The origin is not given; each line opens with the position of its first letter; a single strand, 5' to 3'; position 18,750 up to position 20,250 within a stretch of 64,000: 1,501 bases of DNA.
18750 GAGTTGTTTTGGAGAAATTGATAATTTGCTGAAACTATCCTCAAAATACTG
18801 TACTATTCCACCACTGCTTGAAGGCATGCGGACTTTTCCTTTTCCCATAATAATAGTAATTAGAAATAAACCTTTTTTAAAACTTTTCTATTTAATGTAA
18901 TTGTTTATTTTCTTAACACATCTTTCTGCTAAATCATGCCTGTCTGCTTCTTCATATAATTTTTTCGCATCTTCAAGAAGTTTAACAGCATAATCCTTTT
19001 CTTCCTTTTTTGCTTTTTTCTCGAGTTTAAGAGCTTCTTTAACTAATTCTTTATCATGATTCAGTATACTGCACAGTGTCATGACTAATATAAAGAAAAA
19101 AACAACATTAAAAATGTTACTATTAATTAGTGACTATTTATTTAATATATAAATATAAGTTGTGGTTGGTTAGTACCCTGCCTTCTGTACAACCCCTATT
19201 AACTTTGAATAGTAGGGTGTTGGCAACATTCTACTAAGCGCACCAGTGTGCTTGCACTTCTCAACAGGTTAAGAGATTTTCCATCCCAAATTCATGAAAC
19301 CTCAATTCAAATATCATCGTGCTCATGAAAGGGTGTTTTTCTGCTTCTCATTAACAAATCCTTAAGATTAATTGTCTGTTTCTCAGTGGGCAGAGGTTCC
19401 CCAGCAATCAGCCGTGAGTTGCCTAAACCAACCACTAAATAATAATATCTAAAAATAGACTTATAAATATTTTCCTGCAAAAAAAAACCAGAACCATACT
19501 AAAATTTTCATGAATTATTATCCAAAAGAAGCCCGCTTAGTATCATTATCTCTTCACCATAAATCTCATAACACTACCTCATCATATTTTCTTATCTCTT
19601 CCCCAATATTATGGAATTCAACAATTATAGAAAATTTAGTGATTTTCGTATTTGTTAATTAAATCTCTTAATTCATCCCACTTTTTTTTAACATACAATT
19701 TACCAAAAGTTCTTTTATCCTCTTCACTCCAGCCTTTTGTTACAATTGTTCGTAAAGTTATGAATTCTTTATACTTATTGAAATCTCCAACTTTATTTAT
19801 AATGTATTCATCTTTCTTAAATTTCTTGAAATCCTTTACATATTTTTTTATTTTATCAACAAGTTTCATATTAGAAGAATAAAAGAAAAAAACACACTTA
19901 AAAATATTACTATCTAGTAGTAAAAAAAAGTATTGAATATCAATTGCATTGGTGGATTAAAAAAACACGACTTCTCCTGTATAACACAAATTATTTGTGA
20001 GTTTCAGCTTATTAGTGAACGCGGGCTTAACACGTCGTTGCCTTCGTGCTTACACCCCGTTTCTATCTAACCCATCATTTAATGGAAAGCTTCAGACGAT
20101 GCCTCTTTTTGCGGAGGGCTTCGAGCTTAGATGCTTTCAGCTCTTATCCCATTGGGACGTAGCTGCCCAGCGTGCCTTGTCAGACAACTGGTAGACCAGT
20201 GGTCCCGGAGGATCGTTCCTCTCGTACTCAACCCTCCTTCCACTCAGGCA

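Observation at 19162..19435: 274-nt GC-enriched structured RNA candidate immediately downstream of the 23S gene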

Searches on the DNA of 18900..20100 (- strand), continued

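Call 29: search_with_rna_model(model_id=R1, sources=[window, L001, L003, L006, L007, L010, L012, L016, L018, L025, L027, L031, L033, L035, L042, L043, L048, L050, L053, L054, L055, L058, L059, L062, L063, L065, L066, L068, L069, L072, L074, L075, L080, L084, L086, L087, L092, L100, L102, L103, L104, L105, L108, L110, L111, L114, L115], max_evalue=0.000001, make_alignment=true)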
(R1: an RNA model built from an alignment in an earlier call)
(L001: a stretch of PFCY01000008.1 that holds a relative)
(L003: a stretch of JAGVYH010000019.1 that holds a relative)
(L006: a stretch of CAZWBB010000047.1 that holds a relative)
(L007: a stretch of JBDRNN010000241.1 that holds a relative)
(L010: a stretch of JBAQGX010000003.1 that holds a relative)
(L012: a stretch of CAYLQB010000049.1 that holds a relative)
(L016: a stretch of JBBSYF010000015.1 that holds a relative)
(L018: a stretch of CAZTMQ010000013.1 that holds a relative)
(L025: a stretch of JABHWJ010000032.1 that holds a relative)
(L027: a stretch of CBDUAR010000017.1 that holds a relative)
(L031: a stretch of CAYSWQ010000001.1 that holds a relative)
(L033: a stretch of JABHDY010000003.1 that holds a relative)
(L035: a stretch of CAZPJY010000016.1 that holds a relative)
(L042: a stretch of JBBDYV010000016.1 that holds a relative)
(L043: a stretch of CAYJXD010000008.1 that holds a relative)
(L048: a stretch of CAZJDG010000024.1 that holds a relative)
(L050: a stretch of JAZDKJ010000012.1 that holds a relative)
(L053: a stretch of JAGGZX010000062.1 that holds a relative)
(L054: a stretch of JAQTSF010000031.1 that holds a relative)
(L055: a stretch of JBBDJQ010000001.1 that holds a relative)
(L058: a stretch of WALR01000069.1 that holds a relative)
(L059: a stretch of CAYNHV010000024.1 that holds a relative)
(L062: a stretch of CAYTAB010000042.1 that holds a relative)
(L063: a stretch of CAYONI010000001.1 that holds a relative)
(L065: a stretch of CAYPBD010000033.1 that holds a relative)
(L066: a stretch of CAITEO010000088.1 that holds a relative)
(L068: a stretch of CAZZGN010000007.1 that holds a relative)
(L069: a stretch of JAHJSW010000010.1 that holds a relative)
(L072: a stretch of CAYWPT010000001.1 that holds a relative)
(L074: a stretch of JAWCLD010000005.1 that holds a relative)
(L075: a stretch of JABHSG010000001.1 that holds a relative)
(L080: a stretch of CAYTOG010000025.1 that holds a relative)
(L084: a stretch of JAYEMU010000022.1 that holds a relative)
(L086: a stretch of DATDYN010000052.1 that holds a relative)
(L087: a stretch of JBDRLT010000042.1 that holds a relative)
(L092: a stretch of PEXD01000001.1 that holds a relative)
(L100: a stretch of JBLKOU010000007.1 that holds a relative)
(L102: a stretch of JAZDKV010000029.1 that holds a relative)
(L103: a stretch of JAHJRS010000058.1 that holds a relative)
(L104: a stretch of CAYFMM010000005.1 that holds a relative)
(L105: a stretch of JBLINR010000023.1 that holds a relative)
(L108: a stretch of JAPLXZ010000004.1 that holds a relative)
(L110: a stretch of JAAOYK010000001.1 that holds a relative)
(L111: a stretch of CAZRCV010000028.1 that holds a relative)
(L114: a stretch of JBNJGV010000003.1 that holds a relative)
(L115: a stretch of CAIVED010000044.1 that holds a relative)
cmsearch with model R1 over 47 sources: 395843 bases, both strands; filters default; matches with E-value up to 0.000001: 47.
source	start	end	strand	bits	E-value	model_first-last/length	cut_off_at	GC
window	19163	19434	-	359.5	2.2e-92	1-272/272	no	0.42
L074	4868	5119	-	89.9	1.3e-21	1-272/272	no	0.46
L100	1303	1571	+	77.5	2.4e-18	1-272/272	no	0.45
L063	7626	7895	+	74.1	1.9e-17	1-272/272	no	0.45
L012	5129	5380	-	69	4.1e-16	1-272/272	no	0.45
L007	1393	1698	+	67.4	1.1e-15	1-272/272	no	0.49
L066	7129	7434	+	64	8.7e-15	1-272/272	no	0.48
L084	1188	1479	-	62.5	2.1e-14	1-272/272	no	0.43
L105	3136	3439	-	60.9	5.4e-14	1-272/272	no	0.46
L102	1890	2123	-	60.9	5.6e-14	1-272/272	no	0.56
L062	1323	1593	+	60.7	6.4e-14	10-263/272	no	0.42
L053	4737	5046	-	60.2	8.2e-14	1-272/272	no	0.5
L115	7391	7695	-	59.3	1.5e-13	1-272/272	no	0.53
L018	387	704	+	58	3.1e-13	1-272/272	no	0.48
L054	1208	1469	+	56.2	9.5e-13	1-272/272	no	0.48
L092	3942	4236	-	56.1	9.9e-13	1-272/272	no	0.58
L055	2754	3055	+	52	1.2e-11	1-272/272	no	0.44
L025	2762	3089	+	51.9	1.3e-11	1-272/272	no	0.5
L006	958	1306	+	48.6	9.2e-11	1-272/272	no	0.5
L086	3451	3754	+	48.2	1.2e-10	1-272/272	no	0.56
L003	7539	7926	-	47.6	1.7e-10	1-272/272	no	0.43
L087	6814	7099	-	47.4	1.9e-10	1-272/272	no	0.51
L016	105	386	+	47.2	2.2e-10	1-272/272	no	0.46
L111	1344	1692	-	47.1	2.4e-10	1-272/272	no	0.46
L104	7250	7556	-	45.5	6.3e-10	1-272/272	no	0.49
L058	207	514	-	45.3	6.8e-10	1-272/272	no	0.58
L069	4478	4745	-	44.4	1.2e-09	1-272/272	no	0.41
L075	293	612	-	43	2.8e-09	1-272/272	no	0.48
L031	3355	3714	-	42.8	3.2e-09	1-272/272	no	0.45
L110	7514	7834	-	42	5e-09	11-263/272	no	0.39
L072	5086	5454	+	41.8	5.7e-09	1-272/272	no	0.42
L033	6481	6827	+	41.8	5.7e-09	1-272/272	no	0.44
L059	4591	4928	-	40.7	1.1e-08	1-272/272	no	0.56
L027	1154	1425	+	40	1.7e-08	1-272/272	no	0.43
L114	6520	6816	-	39.8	1.9e-08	1-272/272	no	0.46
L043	92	435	+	39.7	2e-08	1-272/272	no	0.54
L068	677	977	+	39.2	2.7e-08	1-272/272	no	0.47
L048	998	1271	-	38.4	4.4e-08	1-272/272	no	0.45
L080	1582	1916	+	38.4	4.5e-08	1-272/272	no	0.46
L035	3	294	+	37.1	9.7e-08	1-272/272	no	0.61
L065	4911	5186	-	37.1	9.8e-08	1-272/272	no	0.39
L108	6327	6624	-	37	1.1e-07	1-272/272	no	0.42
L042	1377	1696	-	35.7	2.3e-07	1-272/272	no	0.46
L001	825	1087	-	35.6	2.5e-07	1-272/272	no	0.46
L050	5545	5885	+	35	3.4e-07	1-272/272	no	0.52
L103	1949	2265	-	34.3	5.2e-07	1-272/272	no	0.46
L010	3838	4135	-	33.9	6.9e-07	1-272/272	no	0.48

Alignment A4: 47 matches aligned to the model, 744 columns, each read 5' to 3' on its own strand. Consensus structure (alignment columns), stored with it:
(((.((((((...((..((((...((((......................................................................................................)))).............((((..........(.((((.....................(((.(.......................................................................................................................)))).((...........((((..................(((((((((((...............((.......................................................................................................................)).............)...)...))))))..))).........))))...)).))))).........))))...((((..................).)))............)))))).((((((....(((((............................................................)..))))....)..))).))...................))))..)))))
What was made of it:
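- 19163..19434 (-): RNase P RNA (RPR), 272 nt. It may extend to 19162-19435 by one more G-C pair of P1. 47 full-length homologues were found with model R1 (call 29).
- Of these, 47 are full length at E<=1e-6 (call 29).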

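Call 40: search_with_rna_model(model_id=R1, sources=[window, L120, L121, L122, L123, L124, L125, L126, L127, L054, L102, L029], max_evalue=0.01, make_alignment=true)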
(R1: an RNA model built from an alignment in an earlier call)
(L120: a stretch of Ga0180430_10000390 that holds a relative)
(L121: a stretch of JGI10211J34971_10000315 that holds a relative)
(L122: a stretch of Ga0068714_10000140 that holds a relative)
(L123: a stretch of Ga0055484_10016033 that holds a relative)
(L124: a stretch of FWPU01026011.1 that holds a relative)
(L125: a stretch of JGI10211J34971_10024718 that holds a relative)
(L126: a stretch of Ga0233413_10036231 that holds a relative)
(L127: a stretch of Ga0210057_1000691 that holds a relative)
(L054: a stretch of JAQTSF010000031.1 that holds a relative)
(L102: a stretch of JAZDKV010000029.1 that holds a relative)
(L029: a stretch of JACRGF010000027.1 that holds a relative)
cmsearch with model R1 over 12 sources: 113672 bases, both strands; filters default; matches with E-value up to 0.01: 11.
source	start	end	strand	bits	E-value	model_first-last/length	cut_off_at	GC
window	19163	19434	-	359.5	6.3e-93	1-272/272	no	0.42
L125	3257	3503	-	96.5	7.1e-24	1-272/272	no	0.57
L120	5111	5361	-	85.2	6.7e-21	1-272/272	no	0.54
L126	1427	1682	-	84.3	1.1e-20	1-272/272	no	0.54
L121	2857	3116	-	81.3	6.9e-20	1-272/272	no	0.54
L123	641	895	-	81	8.5e-20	1-272/272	no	0.58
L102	1890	2123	-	60.9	1.6e-14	1-272/272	no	0.56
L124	3762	4025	-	56.9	1.8e-13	1-272/272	no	0.52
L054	1208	1469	+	56.2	2.7e-13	1-272/272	no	0.48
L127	409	654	-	47.3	5.9e-11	1-272/272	no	0.61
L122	173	448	-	22.4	0.0002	1-272/272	no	0.51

Alignment A5: 11 matches aligned to the model, 527 columns, each read 5' to 3' on its own strand. Consensus structure (alignment columns), stored with it:
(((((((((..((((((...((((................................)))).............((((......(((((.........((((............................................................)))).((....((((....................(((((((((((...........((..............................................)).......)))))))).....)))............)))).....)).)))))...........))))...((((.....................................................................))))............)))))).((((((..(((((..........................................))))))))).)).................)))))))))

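Call 57: search_with_rna_model(model_id=R1, sources=[L128, L129, L130, L131, L132], max_evalue=1)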
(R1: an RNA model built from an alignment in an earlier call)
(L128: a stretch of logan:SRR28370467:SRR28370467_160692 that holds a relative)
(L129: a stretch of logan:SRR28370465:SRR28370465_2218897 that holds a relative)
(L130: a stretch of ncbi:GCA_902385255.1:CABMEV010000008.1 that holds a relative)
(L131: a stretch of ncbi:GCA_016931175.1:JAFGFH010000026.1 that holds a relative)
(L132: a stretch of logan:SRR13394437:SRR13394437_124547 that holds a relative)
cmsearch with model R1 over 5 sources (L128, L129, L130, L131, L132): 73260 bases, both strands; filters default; matches with E-value up to 1: 2.
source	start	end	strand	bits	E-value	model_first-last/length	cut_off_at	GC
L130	9254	9556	+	85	4.7e-21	1-272/272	no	0.43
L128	8329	8388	-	7.7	0.95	95-158/272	no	0.27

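Call 58: search_with_rna_model(model_id=R1, sources=[window, L130, L125, L074, L100, L063], max_evalue=1e-10, show_alignments=2, make_alignment=true)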
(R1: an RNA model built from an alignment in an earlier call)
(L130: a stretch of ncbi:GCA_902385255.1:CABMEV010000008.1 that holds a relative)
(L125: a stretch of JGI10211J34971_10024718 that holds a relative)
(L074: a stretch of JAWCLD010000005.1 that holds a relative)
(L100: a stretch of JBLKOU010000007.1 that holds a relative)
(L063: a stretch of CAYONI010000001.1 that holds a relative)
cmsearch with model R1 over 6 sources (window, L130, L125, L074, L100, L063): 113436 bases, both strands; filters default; matches with E-value up to 1e-10: 6.
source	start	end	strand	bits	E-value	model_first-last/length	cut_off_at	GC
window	19163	19434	-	359.5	6.3e-93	1-272/272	no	0.42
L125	3257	3503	-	96.5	7.1e-24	1-272/272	no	0.57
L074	4868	5119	-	89.9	3.8e-22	1-272/272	no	0.46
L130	9254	9556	+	85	7.3e-21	1-272/272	no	0.43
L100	1303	1571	+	77.5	7e-19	1-272/272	no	0.45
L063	7626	7895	+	74.1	5.3e-18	1-272/272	no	0.45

Alignment A6: 6 matches aligned to the model, 338 columns, each read 5' to 3' on its own strand. Consensus structure (alignment columns), stored with it:
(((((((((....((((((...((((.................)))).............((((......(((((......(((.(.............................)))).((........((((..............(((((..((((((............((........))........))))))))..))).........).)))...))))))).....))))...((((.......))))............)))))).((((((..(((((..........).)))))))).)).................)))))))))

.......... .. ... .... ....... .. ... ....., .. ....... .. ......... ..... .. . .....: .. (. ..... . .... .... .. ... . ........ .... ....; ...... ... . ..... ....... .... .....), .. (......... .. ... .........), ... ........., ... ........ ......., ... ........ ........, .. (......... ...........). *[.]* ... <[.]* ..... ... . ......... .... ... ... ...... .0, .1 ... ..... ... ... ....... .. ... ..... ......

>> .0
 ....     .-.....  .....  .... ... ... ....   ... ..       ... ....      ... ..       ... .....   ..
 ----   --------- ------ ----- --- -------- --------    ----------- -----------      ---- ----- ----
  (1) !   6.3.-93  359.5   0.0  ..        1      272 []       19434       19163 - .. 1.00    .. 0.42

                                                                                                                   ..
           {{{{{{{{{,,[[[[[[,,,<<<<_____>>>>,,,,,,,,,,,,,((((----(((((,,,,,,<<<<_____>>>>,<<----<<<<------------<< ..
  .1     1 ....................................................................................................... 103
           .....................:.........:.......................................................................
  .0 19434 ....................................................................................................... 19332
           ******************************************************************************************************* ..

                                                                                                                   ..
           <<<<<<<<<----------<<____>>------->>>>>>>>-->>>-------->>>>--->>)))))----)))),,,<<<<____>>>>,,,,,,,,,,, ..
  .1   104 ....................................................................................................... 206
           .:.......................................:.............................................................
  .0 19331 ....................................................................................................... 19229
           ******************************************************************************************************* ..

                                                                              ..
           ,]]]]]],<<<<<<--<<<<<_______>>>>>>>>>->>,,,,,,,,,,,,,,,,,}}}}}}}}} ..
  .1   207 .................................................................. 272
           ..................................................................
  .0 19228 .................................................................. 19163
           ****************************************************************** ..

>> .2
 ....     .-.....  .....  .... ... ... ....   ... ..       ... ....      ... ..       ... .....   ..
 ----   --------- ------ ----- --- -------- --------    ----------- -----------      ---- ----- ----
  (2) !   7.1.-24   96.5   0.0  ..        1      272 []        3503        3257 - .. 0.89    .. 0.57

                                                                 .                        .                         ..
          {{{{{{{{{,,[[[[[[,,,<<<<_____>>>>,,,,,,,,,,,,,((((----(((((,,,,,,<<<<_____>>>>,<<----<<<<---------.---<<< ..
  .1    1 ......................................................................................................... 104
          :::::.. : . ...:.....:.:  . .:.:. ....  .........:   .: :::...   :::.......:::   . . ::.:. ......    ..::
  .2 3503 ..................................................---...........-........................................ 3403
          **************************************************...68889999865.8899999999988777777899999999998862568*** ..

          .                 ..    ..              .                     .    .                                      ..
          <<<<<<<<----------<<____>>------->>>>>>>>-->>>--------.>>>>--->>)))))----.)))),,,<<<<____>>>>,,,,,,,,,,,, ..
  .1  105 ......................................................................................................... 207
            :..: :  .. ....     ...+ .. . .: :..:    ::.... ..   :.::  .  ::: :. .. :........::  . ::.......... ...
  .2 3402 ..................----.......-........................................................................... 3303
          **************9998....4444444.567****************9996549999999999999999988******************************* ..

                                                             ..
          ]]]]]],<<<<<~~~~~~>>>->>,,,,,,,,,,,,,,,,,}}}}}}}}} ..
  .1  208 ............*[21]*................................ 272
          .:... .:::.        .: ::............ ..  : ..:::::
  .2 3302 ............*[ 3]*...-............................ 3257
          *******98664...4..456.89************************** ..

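Call 71: search_with_rna_model(model_id=R1, sources=[L133, L134, L135, L136], max_evalue=1)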
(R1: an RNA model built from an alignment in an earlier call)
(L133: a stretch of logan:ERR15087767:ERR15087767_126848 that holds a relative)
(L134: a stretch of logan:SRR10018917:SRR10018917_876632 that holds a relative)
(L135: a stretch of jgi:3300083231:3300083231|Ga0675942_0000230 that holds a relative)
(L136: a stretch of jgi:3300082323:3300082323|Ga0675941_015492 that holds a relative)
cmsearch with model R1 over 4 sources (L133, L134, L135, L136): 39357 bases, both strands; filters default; matches with E-value up to 1: 1.
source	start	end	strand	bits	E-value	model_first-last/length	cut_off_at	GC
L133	3937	4225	+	110.5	5.3e-28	1-272/272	no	0.4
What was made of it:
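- Tried and rejected: L128, L129, L131, L132 and L134-L136 carry no RPR nearby (calls 57, 71).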

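Call 72: search_with_rna_model(model_id=R1, sources=[window, L133, L130], max_evalue=1e-10, make_alignment=true)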
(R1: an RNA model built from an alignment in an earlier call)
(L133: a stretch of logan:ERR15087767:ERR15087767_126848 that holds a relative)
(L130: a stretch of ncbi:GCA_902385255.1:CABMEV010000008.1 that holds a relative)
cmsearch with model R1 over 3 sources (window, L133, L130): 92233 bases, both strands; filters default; matches with E-value up to 1e-10: 3.
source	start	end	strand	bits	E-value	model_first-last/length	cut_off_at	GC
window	19163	19434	-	359.5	5.1e-93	1-272/272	no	0.42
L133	3937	4225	+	110.5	1.2e-27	1-272/272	no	0.4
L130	9254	9556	+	85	5.9e-21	1-272/272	no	0.43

Alignment A7: 3 matches aligned to the model, 330 columns, each read 5' to 3' on its own strand. Consensus structure (alignment columns), stored with it:
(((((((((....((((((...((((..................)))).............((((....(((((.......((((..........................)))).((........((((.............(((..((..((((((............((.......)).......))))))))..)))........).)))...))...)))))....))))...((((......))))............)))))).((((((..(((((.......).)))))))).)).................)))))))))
